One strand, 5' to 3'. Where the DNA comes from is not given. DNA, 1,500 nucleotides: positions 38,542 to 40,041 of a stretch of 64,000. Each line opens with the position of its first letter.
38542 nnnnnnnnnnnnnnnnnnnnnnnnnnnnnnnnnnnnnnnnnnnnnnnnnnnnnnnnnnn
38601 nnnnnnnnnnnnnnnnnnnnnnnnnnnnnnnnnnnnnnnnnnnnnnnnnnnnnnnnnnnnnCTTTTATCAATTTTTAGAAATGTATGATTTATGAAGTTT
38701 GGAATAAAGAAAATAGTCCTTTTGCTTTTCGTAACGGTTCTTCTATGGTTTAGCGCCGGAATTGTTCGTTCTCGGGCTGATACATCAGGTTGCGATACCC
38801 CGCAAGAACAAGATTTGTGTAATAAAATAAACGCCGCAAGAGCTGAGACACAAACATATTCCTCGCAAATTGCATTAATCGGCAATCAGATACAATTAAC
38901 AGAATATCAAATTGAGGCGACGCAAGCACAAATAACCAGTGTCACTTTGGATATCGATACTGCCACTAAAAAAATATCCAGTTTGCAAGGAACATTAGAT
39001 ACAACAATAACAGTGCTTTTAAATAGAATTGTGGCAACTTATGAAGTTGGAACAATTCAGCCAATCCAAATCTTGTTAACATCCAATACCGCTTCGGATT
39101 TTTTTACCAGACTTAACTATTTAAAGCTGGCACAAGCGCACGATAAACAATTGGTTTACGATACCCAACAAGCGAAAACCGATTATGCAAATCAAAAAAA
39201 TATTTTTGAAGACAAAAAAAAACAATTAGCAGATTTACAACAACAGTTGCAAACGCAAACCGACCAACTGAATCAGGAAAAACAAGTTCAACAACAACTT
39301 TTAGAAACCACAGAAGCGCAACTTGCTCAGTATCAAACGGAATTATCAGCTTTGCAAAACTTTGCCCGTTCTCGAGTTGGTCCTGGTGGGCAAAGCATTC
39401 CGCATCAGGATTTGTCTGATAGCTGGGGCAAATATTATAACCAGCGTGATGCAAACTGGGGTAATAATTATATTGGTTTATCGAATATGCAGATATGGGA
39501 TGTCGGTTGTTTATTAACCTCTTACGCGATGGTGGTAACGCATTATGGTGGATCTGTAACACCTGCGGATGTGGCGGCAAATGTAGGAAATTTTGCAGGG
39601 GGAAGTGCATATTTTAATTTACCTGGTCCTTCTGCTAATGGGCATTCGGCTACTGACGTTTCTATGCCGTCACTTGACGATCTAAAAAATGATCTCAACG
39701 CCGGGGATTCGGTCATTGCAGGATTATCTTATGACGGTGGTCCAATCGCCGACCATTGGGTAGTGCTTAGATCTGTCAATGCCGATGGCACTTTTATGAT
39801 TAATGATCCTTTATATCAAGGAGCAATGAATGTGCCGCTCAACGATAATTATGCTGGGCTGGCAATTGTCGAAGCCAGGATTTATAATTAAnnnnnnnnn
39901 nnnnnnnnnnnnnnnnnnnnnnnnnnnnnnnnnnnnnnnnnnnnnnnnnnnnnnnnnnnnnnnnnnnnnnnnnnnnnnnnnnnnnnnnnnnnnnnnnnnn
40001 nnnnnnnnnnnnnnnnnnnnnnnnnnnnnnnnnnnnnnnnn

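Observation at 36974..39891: FtsEX followed by a coiled-coil protein ending in a papain-like Cys peptidase: a PcsB/EnvC-type divisome hydrolase with a different catalytic module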

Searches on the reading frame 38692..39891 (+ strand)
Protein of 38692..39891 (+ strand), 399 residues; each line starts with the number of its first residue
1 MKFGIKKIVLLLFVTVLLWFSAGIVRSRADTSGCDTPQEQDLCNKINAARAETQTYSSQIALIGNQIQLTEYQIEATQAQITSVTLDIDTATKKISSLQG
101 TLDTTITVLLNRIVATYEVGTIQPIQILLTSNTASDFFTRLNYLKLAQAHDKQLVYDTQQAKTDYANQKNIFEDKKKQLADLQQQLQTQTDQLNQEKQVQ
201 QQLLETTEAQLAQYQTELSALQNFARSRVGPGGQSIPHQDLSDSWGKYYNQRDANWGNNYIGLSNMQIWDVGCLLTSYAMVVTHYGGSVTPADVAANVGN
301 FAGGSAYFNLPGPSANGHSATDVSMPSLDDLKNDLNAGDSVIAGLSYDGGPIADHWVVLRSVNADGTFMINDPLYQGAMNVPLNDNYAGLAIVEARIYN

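Call 3: search_protein_families(library=pfam, proteins=[window:38692-39891:+], max_evalue=0.1)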
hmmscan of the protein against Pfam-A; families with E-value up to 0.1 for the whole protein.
window:38692-39891:+ (399 aa): 4 families
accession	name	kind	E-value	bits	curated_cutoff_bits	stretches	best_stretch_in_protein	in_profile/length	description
PF13529.12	Peptidase_C39_2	-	1.7e-08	35.6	24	1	248-373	5-142/143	Peptidase_C39 like family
PF11932.13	DUF3450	-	0.0025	17.6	32.6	1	25-115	18-107/241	Protein of unknown function (DUF3450)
PF24568.1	CC_PcsB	-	0.0077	16.5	27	1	107-164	13-71/75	Peptidoglycan hydrolase PcsB, coiled-coil domain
PF03412.21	Peptidase_C39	-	0.0095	16.2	22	1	272-381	12-112/133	Peptidase C39 family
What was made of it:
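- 39409..39888 (+): Papain-fold catalytic domain of Peptidase_C39_2 type. Gln251 is at 39442-39444, Cys273 at 39508-39510, His355 at 39754-39756 and Asp372 at 39805-39807. PF13529 35.6 bits, above the gathering score of 24 (call 3).
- Checked: The 399-aa ORF (38692-39891): Peptidase_C39_2 at 35.6 bits against a gathering score of 24, covering aa 248-373 (call 3).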

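Call 4: search_protein_families(library=ncbifam, proteins=[window:38692-39891:+], max_evalue=0.1)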
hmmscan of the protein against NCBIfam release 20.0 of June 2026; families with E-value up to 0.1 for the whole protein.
window:38692-39891:+ (399 aa): 6 families
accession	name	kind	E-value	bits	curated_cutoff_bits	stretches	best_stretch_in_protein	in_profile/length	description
NF008644.1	PRK11637.1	equivalog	4.7e-07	29.1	270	1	53-223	24-197/385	murein hydrolase activator EnvC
NF045487.1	ASRP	equivalog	0.00099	17.8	300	0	42-102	195-258/593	archaea-specific SMC-related protein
TIGR01843.1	type_I_hlyD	subfamily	0.0017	17.4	208.65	1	150-228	111-190/422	HlyD family type I secretion periplasmic adaptor subunit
NF041443.1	DDRRRQL_YjdP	equivalog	0.0059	16.8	90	1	156-198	57-99/101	DDRRRQL repeat protein YjdP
NF046048.1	NlpC_P60_DIP1281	equivalog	0.0061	15.4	517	1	67-223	68-213/587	DIP1281 family NlpC/P60 protein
TIGR00636.1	PduO_Nterm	equivalog_domain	0.053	13.2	108.45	1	167-234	42-108/171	cob(I)yrinic acid a,c-diamide adenosyltransferase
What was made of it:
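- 38800..39378 (+): EnvC/PcsB-type coiled-coil domain: alpha1 (aa 56-119), hairpin tip (aa 120-133), alpha2 (aa 134-205), alpha3 (aa 208-229). NCBIfam EnvC 4.7e-7 (call 4).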

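Call 5: find_homologous_proteins(query=window:38692-39891:+, max_evalue=0.001)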
Query window:38692-39891:+ (399 aa): 794 proteins with E <= 0.001 among 6894 candidates; the best 120 are listed.
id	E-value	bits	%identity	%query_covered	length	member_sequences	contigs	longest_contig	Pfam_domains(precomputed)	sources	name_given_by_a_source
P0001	2.2e-261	884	100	100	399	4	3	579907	PF13529.14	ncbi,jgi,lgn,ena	ncbi:MAG: C39 family peptidase [Candidatus Levyibacteriota bacterium]|jgi:peptidoglycan hydrolase Cw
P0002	2.2e-218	743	84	100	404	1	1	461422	PF13529.14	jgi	jgi:peptidoglycan hydrolase CwlO-like protein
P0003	5.8e-218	741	84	100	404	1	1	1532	PF13529.14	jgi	jgi:peptidoglycan hydrolase CwlO-like protein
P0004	3.1e-217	739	84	100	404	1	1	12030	PF13529.14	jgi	-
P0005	1.1e-216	737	83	100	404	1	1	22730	PF13529.14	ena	-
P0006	1.5e-215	733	82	100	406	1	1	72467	PF13529.14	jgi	jgi:peptidoglycan hydrolase CwlO-like protein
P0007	2.9e-215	733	82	100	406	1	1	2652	PF13529.14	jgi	jgi:peptidoglycan hydrolase CwlO-like protein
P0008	4.6e-215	732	81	100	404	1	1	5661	PF13529.14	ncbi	-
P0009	9.0e-215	731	82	100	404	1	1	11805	PF13529.14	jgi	jgi:peptidoglycan hydrolase CwlO-like protein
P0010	9.8e-215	731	81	100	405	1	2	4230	PF13529.14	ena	-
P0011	1.3e-213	727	82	100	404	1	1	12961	PF11932.14,PF13529.14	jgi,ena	-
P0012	1.4e-212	724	82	100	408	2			PF13529.14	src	-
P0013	1.4e-211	720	81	100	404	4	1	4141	PF13529.14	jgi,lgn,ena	jgi:peptidoglycan hydrolase CwlO-like protein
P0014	1.9e-211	720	80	100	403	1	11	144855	PF13529.14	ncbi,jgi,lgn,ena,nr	ncbi:MAG TPA: C39 family peptidase [Patescibacteria group bacterium]|jgi:peptidoglycan hydrolase Cwl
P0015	6.0e-211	718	80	100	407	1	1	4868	PF13529.14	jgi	-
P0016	3.3e-209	713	80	100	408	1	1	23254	PF13529.14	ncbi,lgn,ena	-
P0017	1.4e-208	710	84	90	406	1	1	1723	PF13529.14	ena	-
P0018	3.4e-207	706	80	100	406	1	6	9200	PF25994.1,PF13529.14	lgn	-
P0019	7.2e-207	705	79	100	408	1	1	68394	PF13529.14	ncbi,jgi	jgi:peptidoglycan hydrolase CwlO-like protein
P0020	5.2e-206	702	80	100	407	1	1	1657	PF13529.14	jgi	jgi:peptidoglycan hydrolase CwlO-like protein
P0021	2.2e-205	700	78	100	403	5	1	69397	PF13529.14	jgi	-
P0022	9.6e-205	698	79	100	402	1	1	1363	PF13529.14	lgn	-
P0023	2.8e-204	696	78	100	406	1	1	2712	PF13529.14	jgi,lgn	jgi:peptidoglycan hydrolase CwlO-like protein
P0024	2.1e-197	674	75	100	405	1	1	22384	PF11932.14,PF13529.14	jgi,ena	-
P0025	1.2e-196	671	75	100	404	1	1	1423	PF11932.14,PF13529.14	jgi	jgi:peptidoglycan hydrolase CwlO-like protein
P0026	1.2e-195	668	75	100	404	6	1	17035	PF13529.14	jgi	jgi:peptidoglycan hydrolase CwlO-like protein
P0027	2.9e-194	663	77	97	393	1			PF13529.14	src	-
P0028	1.0e-193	662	76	100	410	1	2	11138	PF13529.14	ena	-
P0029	4.2e-193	660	75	100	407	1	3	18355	PF13529.14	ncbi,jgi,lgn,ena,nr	ncbi:MAG TPA: C39 family peptidase [Patescibacteria group bacterium]|nr:C39 family peptidase [Patesc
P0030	3.5e-192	657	76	100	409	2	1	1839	PF13529.14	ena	-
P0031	3.1e-191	653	73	100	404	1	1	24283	PF11932.14,PF13529.14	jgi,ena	-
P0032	3.4e-191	653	75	100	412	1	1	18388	PF13529.14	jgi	jgi:peptidoglycan hydrolase CwlO-like protein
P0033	5.5e-189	646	72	100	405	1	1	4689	PF11932.14,PF13529.14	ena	-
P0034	7.6e-189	646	75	100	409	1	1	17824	PF13529.14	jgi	jgi:peptidoglycan hydrolase CwlO-like protein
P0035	8.0e-189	646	77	91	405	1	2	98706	PF11932.14,PF13529.14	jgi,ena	-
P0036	8.3e-189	645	72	100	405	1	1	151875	PF11932.14,PF13529.14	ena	-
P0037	1.7e-188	644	73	100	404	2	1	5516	PF11932.14,PF13529.14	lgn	-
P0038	4.4e-188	643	76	100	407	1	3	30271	PF13529.14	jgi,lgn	jgi:peptidoglycan hydrolase CwlO-like protein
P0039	4.3e-187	640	78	91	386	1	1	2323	PF13529.14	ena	-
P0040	6.2e-187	639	71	99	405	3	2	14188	PF25994.1,PF13529.14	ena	-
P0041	8.5e-187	639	72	99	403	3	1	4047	PF13529.14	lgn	-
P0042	1.6e-186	638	73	100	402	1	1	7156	PF13529.14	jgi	jgi:peptidoglycan hydrolase CwlO-like protein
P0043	1.7e-186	638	71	99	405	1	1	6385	PF25994.1,PF13529.14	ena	-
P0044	9.1e-186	635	71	100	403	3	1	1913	PF25994.1,PF13529.14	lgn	-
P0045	1.5e-185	635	74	100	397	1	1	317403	PF13529.14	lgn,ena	-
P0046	4.6e-185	633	77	90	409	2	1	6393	PF13529.14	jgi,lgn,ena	jgi:peptidoglycan hydrolase CwlO-like protein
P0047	1.2e-181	622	70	100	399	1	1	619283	PF25994.1,PF13529.14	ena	-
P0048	6.6e-177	606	68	99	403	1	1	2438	PF13529.14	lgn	-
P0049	1.1e-176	606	71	100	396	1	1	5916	PF13529.14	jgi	jgi:peptidoglycan hydrolase CwlO-like protein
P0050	2.0e-176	605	71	100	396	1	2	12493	PF13529.14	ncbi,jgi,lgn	-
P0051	5.9e-176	603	70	100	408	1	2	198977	PF11932.14,PF13529.14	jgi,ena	jgi:peptidoglycan hydrolase CwlO-like protein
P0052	9.7e-175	599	73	93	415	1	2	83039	PF13529.14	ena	-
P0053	4.0e-158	545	62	98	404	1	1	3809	PF13529.14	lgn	-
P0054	1.5e-155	536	63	98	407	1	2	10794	PF13529.14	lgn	-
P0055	6.9e-154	531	68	90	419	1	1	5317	PF13529.14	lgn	-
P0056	4.9e-152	524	63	99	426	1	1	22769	PF13529.14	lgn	-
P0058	1.1e-149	517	66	90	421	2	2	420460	PF13529.14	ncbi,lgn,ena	-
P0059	9.9e-148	510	65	90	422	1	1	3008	PF13529.14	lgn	-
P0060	1.2e-147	510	63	98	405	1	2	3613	PF13529.14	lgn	-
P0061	2.3e-147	509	65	90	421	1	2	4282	PF13529.14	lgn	-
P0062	3.0e-147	509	59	98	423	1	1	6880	PF13529.14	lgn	-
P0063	3.3e-146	505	65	90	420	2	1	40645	PF13529.14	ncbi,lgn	-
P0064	4.9e-144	498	64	90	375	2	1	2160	PF13529.14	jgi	jgi:peptidoglycan hydrolase CwlO-like protein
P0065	1.8e-143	496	62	100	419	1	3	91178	PF13529.14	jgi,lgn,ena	jgi:peptidoglycan hydrolase CwlO-like protein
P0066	1.4e-142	493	57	100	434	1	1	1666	PF13529.14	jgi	jgi:peptidoglycan hydrolase CwlO-like protein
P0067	6.9e-141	488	58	100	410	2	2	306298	PF13529.14,PF24627.2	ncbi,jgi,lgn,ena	-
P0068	2.1e-140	486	63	90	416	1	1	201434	PF13529.14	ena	-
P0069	8.3e-140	484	72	75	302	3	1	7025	PF13529.14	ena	-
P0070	4.7e-138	478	60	91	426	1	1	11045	PF08614.17,PF13529.14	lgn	-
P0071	1.4e-137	477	58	99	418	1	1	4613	PF13529.14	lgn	-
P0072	2.0e-137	476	59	96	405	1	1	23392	PF13529.14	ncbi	-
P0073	4.6e-137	475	62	89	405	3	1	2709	PF13529.14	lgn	-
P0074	1.1e-135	471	56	100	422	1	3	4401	PF13529.14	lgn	-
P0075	4.2e-135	469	60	90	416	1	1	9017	PF13529.14,PF24161.2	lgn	-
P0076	4.9e-135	469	56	100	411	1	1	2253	PF13529.14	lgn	-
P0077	1.2e-133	464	56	99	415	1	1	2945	PF13529.14,PF24161.2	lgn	-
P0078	2.8e-133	463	58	95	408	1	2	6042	PF13529.14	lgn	-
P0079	3.5e-133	462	55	100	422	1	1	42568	PF11932.14,PF13529.14,PF24161.2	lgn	-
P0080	2.0e-132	460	58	91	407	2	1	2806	PF13529.14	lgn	-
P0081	8.6e-132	458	58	92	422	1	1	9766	PF27943.1,PF13529.14,PF24161.2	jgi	jgi:peptidoglycan hydrolase CwlO-like protein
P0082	6.9e-131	455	55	98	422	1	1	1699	PF13529.14,PF24568.2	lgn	-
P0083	7.0e-131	455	54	99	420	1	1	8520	PF13529.14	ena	-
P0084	7.3e-130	452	57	92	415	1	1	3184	PF13529.14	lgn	-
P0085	2.2e-129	450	58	91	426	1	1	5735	PF13529.14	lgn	-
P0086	2.9e-129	450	55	99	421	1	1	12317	PF08614.17,PF13529.14,PF00038.27,PF24161.2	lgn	-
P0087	3.2e-129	449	59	90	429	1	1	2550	PF08614.17,PF13529.14,PF24161.2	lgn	-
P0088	5.9e-129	449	58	89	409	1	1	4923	PF13529.14,PF24161.2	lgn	-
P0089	2.5e-128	446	52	99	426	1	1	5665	PF13529.14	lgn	-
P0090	2.7e-128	446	54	100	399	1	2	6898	PF13529.14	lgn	-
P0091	3.0e-128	446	56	95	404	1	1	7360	PF13529.14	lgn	-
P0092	5.7e-128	445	59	90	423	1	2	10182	PF13529.14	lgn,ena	-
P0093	6.0e-128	445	55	99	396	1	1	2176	PF13529.14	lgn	-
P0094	3.6e-127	443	57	90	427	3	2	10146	PF27943.1,PF13529.14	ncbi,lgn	ncbi:MAG TPA: C39 family peptidase [Patescibacteria group bacterium]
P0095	1.4e-126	441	56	100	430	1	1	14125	PF13529.14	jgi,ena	-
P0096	2.4e-125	437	52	100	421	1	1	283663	PF11932.14,PF13529.14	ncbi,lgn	-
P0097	2.4e-125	437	52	99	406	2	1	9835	PF13529.14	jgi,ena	-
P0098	2.4e-125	437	56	91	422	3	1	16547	PF13529.14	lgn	-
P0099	5.8e-125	435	57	95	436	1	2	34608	PF13529.14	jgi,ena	-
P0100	3.4e-124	433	52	99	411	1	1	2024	PF13529.14,PF24161.2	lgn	-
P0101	6.4e-124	432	54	100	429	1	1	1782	PF13529.14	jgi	jgi:peptidoglycan hydrolase CwlO-like protein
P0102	1.1e-123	431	57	90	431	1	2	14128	PF27943.1,PF08614.17,PF13529.14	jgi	-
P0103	1.2e-123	431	55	99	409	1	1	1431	PF13529.14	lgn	-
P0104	1.9e-123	430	57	91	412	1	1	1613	PF13529.14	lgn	-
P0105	2.3e-123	430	53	100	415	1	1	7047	PF13529.14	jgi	jgi:peptidoglycan hydrolase CwlO-like protein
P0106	3.9e-123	429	56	93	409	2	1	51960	PF13529.14,PF06008.20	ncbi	-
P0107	6.3e-123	429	57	90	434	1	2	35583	PF13529.14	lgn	-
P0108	1.1e-122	428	53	99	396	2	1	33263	PF13529.14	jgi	jgi:peptidoglycan hydrolase CwlO-like protein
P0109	2.2e-122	427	51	100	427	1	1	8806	PF13529.14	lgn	-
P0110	7.4e-122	425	52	100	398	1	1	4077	PF13529.14,PF24568.2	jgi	jgi:peptidoglycan hydrolase CwlO-like protein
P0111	8.3e-121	422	57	91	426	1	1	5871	PF24555.2,PF13529.14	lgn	-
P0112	5.0e-120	419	55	91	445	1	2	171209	PF13529.14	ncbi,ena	-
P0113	9.6e-120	418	53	90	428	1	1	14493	PF13529.14,PF24161.2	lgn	-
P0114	9.9e-120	418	53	100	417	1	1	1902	PF13529.14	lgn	-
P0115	1.1e-119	418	53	99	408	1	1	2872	PF13529.14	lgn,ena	-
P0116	5.9e-119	416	56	91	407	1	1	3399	PF13529.14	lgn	-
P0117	3.5e-117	410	53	90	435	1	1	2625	PF27943.1,PF13529.14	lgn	-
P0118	3.7e-117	410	52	96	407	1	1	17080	PF13529.14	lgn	-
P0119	4.4e-117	409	54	97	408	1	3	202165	PF13529.14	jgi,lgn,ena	-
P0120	6.9e-117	409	54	89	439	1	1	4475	PF13529.14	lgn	-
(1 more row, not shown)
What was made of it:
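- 38692..39891 (+): Secreted coiled-coil plus C39_2 cysteine peptidase (399 aa), the putative FtsEX-controlled wall hydrolase. 794 homologues at E<=1e-3 (call 5).
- On Pfam Peptidase_C39_2 (PF13529): It is precomputed for nearly all homologues (call 5).
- Closest known: CwlO. Same: JGI's automatic name for the family is 'CwlO-like' (call 5).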

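Call 6: search_solved_structures(query=window:38692-39891:+, max_evalue=1, show_alignments=3)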
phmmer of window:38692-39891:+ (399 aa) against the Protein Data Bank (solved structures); distinct sequences matched with E-value up to 1: 7.
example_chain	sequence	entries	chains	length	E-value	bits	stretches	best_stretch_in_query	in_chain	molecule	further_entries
4ll7_A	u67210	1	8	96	0.073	15.4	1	139-204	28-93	SWI5-dependent HO expression protein 3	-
9eiu_A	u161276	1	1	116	0.09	15.1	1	64-114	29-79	Caveolae-associated protein 1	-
4qkv_A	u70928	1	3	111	0.23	13.8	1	64-114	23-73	Polymerase I and transcript release factor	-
9egn_A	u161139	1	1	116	0.25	13.7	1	64-114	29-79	Caveolae-associated protein 1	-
9eg6_A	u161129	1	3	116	0.26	13.6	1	64-114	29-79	Caveolae-associated protein 1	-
1w8w_A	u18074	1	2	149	0.85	11.9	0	261-311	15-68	NON-CATALYTIC PROTEIN 1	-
9l5u_A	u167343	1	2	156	0.98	11.7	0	343-379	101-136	DUF4150 domain-containing protein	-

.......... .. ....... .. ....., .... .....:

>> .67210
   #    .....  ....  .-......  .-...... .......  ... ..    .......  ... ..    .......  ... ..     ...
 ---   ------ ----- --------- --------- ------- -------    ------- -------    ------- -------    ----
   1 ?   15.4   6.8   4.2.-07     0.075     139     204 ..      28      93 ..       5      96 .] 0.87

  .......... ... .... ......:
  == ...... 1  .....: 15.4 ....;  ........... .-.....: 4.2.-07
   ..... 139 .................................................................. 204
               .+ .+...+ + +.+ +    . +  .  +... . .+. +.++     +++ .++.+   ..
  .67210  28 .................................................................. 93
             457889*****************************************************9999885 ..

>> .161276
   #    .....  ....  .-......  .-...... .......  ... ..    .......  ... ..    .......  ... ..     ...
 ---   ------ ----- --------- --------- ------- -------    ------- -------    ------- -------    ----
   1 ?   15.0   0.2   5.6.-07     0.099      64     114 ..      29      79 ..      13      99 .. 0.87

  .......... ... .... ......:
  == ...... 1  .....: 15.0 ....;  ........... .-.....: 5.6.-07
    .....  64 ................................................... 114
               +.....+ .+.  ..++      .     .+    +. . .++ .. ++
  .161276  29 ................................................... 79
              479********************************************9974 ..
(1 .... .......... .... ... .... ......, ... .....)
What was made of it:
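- Tried and rejected: A single-sequence search of the PDB gave only spurious coiled-coil hits (call 6).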

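Call 11: find_encoding_contigs(protein=P0096, flank=5000, max_places=2)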
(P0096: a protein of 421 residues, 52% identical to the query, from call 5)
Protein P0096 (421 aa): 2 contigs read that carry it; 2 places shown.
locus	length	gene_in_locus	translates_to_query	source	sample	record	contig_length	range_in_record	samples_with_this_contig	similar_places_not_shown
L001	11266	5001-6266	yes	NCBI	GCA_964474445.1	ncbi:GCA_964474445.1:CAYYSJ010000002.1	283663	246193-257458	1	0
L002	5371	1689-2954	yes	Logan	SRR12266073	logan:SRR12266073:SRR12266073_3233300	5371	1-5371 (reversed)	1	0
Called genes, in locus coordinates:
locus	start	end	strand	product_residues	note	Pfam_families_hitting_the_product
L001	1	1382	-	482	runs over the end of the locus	PF00083:Sugar_tr, PF05977:MFS_3 (weak), PF07690:MFS_1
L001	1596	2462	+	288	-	PF10778:DehI (weak)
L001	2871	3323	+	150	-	-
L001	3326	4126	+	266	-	PF00005:ABC_tran, PF13304:AAA_21 (weak)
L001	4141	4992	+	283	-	PF18075:FtsX_ECD, PF02687:FtsX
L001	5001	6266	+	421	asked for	PF11932:DUF3450 (faint), PF13529:Peptidase_C39_2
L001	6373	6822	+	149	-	PF02367:TsaE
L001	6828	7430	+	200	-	PF01300:Sua5_yciO_yrdC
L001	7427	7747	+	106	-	PF00814:TsaD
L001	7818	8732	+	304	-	PF00188:CAP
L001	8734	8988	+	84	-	-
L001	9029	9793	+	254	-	PF00483:NTP_transferase, PF12804:NTP_transf_3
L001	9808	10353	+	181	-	PF00293:NUDIX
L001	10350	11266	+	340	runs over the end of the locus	PF00106:adh_short (faint), PF01073:3Beta_HSD, PF01370:Epimerase, PF02719:Polysacc_synt_2, PF04321:RmlD_sub_bind, PF07993:NAD_binding_4, PF13460:NAD_binding_10, PF16363:GDP_Man_Dehyd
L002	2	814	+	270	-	?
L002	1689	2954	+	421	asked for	PF11932:DUF3450 (faint), PF13529:Peptidase_C39_2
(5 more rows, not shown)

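Call 12: find_encoding_contigs(protein=P0112, flank=5000, max_places=2)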
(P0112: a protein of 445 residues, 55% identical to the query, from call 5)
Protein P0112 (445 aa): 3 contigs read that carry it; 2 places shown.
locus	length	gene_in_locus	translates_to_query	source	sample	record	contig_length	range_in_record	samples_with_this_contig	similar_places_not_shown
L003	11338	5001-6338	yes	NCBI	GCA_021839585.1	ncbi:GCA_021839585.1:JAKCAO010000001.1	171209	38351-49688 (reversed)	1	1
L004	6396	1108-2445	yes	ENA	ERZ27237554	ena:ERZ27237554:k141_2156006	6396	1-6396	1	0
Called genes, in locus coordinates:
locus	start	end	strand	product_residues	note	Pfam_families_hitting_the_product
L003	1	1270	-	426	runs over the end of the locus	PF01566:Nramp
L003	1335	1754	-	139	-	-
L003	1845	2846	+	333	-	PF03462:PCRF, PF00472:RF-1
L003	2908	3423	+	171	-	-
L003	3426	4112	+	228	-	PF25199:nSTAND_NTPase5 (faint), PF00005:ABC_tran, PF02463:SMC_N (faint), PF13304:AAA_21 (faint)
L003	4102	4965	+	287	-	PF18075:FtsX_ECD, PF02687:FtsX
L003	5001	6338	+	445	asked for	PF13529:Peptidase_C39_2 (weak)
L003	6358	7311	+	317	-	-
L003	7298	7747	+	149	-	PF02367:TsaE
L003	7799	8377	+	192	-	PF01300:Sua5_yciO_yrdC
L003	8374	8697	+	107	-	PF00814:TsaD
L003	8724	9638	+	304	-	PF00188:CAP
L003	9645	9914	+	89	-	-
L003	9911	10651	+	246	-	PF00483:NTP_transferase, PF12804:NTP_transf_3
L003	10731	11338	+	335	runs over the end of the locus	PF01073:3Beta_HSD, PF01370:Epimerase, PF02719:Polysacc_synt_2, PF04321:RmlD_sub_bind, PF07993:NAD_binding_4, PF13460:NAD_binding_10 (weak), PF16363:GDP_Man_Dehyd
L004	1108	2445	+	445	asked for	PF13529:Peptidase_C39_2 (weak)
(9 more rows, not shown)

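Call 13: find_encoding_contigs(protein=P0067, flank=5000, max_places=2)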
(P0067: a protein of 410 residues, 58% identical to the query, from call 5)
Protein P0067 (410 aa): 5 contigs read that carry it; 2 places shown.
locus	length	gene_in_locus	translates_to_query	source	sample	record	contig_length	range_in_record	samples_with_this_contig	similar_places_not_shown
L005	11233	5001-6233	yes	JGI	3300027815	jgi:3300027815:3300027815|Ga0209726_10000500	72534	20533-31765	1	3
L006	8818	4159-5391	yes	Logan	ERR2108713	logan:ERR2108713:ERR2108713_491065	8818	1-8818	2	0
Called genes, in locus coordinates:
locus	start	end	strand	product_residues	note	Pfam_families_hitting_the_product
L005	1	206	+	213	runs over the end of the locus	PF00730:HhH-GPD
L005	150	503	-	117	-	PF01035:DNA_binding_1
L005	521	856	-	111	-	PF03819:MazG (weak), PF12643:MazG-like (weak)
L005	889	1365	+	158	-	PF01569:PAP2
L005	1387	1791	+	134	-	-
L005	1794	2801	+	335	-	PF03462:PCRF, PF00472:RF-1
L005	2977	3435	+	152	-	-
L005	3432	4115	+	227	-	PF00005:ABC_tran, PF02463:SMC_N (faint), PF13304:AAA_21 (faint)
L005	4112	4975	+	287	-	PF18075:FtsX_ECD, PF02687:FtsX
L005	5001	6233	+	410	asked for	PF24627:PUMA_CC (faint), PF13529:Peptidase_C39_2 (weak)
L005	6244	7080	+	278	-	-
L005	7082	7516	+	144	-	PF02367:TsaE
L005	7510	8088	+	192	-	PF01300:Sua5_yciO_yrdC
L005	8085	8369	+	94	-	PF00814:TsaD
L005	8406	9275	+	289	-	PF00188:CAP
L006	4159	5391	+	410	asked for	PF24627:PUMA_CC (faint), PF13529:Peptidase_C39_2 (weak)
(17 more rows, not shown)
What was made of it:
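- The whole block from prfB onwards is collinear in close relatives (calls 11-13).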
